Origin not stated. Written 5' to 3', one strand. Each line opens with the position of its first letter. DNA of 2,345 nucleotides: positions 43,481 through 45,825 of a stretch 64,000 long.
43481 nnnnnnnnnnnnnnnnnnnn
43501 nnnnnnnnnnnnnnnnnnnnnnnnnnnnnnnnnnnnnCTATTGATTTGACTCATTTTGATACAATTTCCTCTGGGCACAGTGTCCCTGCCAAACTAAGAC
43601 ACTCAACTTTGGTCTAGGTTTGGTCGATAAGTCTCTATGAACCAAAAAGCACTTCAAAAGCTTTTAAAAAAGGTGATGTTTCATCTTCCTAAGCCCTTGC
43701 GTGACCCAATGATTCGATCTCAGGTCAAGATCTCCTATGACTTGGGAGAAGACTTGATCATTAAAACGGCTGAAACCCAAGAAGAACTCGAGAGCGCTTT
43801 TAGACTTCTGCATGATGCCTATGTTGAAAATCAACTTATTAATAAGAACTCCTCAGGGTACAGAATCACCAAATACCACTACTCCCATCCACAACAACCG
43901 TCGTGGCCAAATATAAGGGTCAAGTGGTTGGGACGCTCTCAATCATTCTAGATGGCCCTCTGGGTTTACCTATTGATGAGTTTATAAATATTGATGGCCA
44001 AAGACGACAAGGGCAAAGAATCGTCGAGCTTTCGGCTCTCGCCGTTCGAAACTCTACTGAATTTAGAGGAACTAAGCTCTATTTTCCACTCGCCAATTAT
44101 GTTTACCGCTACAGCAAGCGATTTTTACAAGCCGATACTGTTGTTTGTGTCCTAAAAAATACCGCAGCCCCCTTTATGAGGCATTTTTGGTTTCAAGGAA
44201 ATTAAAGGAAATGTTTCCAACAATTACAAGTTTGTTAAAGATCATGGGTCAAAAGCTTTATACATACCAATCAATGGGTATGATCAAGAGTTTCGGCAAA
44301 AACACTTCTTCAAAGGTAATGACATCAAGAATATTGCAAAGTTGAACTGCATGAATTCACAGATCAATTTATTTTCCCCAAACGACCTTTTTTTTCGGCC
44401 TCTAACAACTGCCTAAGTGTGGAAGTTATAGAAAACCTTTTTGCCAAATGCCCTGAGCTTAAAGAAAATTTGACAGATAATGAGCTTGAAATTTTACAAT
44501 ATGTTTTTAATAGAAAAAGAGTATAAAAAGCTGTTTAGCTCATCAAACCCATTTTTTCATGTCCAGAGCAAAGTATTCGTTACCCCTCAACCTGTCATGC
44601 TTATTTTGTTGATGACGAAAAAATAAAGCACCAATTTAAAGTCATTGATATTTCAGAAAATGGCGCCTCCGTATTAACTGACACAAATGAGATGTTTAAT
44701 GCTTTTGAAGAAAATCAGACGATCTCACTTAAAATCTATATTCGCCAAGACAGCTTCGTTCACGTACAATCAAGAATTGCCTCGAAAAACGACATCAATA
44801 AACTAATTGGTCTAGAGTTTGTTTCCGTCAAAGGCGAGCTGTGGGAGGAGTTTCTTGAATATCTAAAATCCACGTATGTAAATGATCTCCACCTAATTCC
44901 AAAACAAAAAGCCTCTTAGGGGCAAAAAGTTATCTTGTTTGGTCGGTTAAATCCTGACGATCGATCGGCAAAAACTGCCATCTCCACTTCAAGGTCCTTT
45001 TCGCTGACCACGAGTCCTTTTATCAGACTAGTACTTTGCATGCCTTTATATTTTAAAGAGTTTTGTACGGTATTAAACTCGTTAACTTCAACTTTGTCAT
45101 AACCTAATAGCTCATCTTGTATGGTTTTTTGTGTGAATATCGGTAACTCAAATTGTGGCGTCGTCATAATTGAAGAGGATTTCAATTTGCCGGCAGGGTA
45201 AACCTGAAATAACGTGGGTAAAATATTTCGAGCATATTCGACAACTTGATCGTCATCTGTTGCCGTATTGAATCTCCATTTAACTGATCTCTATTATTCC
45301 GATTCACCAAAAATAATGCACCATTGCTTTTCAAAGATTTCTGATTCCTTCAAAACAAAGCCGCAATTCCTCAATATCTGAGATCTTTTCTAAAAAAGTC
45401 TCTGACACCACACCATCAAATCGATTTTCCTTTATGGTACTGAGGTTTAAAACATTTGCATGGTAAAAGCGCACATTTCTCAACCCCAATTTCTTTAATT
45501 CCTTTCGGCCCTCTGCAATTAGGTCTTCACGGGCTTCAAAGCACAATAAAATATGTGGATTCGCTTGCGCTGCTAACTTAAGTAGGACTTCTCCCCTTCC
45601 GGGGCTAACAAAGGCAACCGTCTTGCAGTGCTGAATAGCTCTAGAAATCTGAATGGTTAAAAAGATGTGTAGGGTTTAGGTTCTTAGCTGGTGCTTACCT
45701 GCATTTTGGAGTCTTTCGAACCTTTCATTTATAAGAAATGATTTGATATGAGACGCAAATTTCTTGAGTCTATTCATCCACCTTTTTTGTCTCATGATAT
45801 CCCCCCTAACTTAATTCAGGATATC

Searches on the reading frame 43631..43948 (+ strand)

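Call 55: search_protein_families(library=pfam, proteins=[window:43631-43948:+], max_evalue=0.01)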
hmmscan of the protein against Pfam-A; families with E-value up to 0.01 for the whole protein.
window:43631-43948:+ (106 aa): 1 family
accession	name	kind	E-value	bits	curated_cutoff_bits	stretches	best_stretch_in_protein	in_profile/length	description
PF21926.2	FeeM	-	0.00072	19.8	27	1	56-85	2-31/158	N-acyl amino acid synthase FeeM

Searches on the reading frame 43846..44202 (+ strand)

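Call 55: search_protein_families(library=pfam, proteins=[window:43846-44202:+], max_evalue=0.01)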
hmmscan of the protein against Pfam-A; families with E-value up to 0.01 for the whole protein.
window:43846-44202:+ (119 aa): 1 family
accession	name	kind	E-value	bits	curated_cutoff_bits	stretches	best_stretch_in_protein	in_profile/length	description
PF21926.2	FeeM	-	1.7e-20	73.9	27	1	12-114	30-133/158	N-acyl amino acid synthase FeeM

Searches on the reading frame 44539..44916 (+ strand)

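Call 55: search_protein_families(library=pfam, proteins=[window:44539-44916:+], max_evalue=0.01)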
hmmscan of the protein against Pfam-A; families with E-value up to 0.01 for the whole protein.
window:44539-44916:+ (126 aa): 1 family
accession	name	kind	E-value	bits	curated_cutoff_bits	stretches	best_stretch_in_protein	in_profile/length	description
PF07238.19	PilZ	-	2e-07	31.7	22.5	1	12-109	5-100/102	PilZ domain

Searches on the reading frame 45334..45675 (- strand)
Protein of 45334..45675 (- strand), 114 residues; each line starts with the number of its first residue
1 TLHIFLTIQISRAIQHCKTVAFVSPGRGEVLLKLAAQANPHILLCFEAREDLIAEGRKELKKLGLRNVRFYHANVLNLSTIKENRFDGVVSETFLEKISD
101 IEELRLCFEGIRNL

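Call 55: search_protein_families(library=pfam, proteins=[window:45334-45675:-], max_evalue=0.01)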
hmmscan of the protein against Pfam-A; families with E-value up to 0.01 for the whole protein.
window:45334-45675:- (114 aa): 6 families
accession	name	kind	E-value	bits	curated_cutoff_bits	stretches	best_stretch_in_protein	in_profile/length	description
PF13649.12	Methyltransf_25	-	1.7e-07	32.2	27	1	25-100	6-79/97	Methyltransferase domain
PF13847.12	Methyltransf_31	-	8.1e-07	29.3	27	1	26-113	13-99/145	Methyltransferase domain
PF08241.18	Methyltransf_11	-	1.1e-05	26.4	21.2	1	24-103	4-78/95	Methyltransferase domain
PF08242.18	Methyltransf_12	-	0.00018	22.6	30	1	26-103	6-83/98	Methyltransferase domain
PF02390.23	Methyltransf_4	-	0.00035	20.5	24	1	23-89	8-76/173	Putative methyltransferase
PF01209.24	Ubie_methyltran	-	0.0024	17.7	20.1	1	16-101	47-132/233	ubiE/COQ5 methyltransferase family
